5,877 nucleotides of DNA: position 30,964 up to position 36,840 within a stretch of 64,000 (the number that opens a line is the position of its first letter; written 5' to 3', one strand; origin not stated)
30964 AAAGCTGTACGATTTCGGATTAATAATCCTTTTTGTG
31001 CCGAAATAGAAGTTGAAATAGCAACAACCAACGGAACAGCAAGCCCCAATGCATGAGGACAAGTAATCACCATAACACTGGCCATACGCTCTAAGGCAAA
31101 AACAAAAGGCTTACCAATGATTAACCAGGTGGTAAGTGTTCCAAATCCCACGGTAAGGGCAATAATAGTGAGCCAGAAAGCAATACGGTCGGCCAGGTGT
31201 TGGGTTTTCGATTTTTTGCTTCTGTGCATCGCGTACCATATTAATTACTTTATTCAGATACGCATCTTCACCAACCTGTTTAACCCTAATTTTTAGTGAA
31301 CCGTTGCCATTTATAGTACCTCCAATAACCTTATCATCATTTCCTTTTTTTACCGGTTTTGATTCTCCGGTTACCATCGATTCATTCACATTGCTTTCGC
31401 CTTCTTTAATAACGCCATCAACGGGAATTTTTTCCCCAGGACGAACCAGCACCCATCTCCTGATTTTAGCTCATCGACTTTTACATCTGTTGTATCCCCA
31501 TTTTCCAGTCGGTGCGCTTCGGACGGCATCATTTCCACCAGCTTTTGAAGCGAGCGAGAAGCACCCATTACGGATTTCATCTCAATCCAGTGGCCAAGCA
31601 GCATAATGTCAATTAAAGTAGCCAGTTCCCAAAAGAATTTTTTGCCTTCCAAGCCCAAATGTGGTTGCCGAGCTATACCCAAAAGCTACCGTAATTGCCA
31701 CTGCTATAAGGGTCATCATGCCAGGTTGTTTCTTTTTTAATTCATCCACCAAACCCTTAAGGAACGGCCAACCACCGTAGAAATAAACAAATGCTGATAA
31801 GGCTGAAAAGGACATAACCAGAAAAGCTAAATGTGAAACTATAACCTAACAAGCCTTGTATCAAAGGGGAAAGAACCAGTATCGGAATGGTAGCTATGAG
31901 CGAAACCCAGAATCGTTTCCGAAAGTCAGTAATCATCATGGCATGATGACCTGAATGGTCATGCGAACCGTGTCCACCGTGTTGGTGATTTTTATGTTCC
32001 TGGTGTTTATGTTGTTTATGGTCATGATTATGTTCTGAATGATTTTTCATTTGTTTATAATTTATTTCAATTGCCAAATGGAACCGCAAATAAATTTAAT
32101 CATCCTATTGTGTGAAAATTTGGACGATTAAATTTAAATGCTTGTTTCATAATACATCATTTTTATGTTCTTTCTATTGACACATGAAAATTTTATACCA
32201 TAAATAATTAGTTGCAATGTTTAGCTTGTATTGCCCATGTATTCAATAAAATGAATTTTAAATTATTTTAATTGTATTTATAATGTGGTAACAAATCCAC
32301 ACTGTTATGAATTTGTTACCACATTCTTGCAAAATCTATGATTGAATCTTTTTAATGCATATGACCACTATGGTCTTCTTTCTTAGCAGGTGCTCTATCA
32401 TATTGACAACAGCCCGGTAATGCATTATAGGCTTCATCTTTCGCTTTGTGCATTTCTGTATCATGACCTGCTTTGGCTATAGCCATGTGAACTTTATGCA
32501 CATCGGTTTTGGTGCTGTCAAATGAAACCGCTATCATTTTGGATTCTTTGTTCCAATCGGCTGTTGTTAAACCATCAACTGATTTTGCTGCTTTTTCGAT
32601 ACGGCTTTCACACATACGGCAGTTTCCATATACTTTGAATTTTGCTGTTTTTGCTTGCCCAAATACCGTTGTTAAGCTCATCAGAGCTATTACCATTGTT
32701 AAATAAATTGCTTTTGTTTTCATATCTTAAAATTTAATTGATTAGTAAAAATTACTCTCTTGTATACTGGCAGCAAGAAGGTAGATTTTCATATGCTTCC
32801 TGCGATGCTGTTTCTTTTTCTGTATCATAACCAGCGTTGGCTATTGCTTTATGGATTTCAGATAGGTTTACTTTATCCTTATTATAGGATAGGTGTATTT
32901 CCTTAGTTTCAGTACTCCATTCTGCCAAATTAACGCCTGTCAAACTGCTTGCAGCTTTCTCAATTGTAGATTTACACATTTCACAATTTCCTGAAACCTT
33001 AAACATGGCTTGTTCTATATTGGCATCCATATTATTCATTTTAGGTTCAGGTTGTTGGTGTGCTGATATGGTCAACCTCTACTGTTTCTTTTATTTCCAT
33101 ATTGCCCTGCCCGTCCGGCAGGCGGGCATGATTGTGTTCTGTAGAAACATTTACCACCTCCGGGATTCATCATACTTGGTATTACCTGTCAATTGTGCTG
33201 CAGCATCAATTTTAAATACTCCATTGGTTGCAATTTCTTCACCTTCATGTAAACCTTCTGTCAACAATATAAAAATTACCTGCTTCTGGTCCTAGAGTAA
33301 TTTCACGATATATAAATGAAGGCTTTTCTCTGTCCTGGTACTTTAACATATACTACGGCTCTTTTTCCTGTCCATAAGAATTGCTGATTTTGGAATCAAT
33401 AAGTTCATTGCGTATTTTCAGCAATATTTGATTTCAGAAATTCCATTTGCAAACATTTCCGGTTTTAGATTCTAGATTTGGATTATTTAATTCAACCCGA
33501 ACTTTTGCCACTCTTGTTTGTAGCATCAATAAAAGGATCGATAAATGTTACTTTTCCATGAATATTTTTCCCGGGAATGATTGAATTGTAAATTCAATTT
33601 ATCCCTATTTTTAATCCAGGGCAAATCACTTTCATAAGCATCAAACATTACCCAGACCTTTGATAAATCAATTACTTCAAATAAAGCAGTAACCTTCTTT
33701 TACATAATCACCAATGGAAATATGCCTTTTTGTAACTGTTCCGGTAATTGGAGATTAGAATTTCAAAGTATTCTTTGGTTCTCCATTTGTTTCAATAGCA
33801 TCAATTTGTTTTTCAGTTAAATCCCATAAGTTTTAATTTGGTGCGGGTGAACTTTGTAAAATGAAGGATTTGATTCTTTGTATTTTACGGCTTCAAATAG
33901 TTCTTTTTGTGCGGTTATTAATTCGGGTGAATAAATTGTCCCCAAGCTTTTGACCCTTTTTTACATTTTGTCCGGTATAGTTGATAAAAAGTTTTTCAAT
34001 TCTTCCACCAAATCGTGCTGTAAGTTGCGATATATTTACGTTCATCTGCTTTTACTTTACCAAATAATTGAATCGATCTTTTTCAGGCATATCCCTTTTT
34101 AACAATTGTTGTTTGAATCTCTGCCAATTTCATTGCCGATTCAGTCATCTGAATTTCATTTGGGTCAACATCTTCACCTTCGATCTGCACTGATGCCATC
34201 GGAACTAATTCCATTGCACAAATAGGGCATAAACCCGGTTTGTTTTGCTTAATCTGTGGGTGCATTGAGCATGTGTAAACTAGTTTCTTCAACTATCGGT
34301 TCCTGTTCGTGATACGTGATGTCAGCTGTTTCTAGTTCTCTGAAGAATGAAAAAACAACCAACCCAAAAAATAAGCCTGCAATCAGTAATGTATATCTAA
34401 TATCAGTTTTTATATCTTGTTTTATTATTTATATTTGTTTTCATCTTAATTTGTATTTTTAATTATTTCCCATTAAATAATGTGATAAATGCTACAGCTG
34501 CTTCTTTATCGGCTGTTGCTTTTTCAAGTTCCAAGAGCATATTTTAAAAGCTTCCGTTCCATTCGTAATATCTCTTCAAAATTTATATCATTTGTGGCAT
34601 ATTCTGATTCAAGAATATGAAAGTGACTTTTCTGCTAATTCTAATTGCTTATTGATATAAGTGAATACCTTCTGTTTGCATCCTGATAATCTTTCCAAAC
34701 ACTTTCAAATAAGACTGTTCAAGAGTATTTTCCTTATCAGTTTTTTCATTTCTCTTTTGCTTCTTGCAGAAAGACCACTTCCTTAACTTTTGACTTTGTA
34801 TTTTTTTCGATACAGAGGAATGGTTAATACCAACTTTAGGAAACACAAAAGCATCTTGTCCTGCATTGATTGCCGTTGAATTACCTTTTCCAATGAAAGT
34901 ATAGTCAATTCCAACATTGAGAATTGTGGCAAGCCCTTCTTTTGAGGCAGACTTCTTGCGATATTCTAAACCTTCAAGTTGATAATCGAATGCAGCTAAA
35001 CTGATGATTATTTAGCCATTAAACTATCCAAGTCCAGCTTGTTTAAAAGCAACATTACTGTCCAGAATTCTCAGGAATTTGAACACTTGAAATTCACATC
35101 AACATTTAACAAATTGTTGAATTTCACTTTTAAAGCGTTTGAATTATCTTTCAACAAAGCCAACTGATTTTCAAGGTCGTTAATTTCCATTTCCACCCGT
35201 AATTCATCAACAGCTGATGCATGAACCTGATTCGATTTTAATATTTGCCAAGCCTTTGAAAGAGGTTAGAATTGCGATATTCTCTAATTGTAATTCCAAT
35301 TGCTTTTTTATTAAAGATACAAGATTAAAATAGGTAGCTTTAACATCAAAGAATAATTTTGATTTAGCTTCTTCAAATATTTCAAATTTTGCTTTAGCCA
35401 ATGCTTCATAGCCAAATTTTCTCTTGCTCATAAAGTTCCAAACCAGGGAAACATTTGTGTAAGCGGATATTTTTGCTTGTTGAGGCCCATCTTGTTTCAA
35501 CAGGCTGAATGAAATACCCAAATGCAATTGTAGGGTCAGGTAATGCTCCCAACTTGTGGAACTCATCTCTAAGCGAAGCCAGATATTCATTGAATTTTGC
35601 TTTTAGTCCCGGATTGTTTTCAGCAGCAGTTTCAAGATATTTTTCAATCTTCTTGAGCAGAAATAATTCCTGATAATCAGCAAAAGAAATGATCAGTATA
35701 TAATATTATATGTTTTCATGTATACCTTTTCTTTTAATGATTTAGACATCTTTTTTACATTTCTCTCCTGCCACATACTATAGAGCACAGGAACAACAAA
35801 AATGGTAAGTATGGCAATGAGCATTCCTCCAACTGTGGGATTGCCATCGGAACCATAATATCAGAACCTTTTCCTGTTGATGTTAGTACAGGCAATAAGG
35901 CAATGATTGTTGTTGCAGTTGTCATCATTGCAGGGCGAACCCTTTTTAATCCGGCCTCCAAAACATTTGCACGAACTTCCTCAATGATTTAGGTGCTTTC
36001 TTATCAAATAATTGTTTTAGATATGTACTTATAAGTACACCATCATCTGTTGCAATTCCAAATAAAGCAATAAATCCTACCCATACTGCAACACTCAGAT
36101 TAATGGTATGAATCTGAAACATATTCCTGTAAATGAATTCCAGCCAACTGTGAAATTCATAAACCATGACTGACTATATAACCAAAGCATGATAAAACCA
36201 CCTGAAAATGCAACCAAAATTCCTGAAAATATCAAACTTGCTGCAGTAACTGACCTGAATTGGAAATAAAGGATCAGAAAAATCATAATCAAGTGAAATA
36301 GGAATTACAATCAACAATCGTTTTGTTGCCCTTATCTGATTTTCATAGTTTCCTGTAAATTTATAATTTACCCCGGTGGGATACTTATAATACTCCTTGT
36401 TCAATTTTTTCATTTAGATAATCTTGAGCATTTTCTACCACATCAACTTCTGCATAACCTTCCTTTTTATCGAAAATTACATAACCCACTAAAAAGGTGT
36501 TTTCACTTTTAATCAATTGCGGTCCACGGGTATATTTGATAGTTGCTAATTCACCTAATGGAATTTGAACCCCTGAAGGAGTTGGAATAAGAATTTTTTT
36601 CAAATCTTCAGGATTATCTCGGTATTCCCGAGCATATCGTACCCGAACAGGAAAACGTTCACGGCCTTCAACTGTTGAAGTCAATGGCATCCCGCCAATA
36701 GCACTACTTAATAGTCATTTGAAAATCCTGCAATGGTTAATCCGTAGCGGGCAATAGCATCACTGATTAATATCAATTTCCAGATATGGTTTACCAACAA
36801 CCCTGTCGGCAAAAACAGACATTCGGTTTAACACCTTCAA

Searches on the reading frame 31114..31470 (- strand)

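Call 27: search_protein_families(library=pfam, proteins=[window:31114-31470:-], max_evalue=0.0001)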
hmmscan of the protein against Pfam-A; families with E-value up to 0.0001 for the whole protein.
window:31114-31470:- (119 aa): 1 family
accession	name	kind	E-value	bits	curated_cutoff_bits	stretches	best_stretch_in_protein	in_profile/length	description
PF00122.25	E1-E2_ATPase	-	1.1e-26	93.9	28.1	1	7-86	29-108/181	E1-E2 ATPase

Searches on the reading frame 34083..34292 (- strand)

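Call 58: search_protein_families(library=pfam, proteins=[window:34083-34292:-], max_evalue=0.001)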
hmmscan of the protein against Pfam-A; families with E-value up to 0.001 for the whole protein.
window:34083-34292:- (69 aa): 1 family
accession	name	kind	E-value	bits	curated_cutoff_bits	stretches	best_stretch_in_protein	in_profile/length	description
PF19335.5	HMBD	-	3.5e-12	46.5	23.6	1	5-31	1-27/28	Heavy metal binding domain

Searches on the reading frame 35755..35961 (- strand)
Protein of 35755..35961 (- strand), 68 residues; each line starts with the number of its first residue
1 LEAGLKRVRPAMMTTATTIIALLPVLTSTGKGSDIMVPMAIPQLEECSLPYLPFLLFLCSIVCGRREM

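Call 58: search_protein_families(library=pfam, proteins=[window:35755-35961:-], max_evalue=0.001)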
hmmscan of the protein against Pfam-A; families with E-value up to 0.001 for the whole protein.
window:35755-35961:- (68 aa): 1 family
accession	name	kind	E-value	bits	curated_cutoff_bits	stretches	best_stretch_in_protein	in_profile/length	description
PF00873.25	ACR_tran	-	1.3e-07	30.2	28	1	2-41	957-996/1021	AcrB/AcrD/AcrF family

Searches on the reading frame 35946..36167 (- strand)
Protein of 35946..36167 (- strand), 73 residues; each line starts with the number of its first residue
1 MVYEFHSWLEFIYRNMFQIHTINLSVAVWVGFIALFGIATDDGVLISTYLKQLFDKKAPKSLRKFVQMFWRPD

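Call 58: search_protein_families(library=pfam, proteins=[window:35946-36167:-], max_evalue=0.001)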
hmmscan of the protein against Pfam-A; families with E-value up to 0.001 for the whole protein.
window:35946-36167:- (73 aa): 1 family
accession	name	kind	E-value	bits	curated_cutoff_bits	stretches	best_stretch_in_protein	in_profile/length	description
PF00873.25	ACR_tran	-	0.0002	19.6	28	1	20-57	910-947/1021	AcrB/AcrD/AcrF family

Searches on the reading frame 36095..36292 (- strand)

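Call 58: search_protein_families(library=pfam, proteins=[window:36095-36292:-], max_evalue=0.001)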
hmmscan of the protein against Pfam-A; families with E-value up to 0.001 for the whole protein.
window:36095-36292:- (65 aa): 1 family
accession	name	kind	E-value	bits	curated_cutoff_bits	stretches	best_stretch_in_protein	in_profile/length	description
PF00873.25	ACR_tran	-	0.00027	19.2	28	1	2-58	873-929/1021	AcrB/AcrD/AcrF family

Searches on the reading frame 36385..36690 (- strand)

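Call 58: search_protein_families(library=pfam, proteins=[window:36385-36690:-], max_evalue=0.001)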
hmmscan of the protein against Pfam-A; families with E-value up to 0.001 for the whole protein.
window:36385-36690:- (101 aa): 1 family
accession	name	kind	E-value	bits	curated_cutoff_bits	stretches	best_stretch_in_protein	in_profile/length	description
PF00873.25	ACR_tran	-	2.2e-11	42.7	28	1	7-99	752-845/1021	AcrB/AcrD/AcrF family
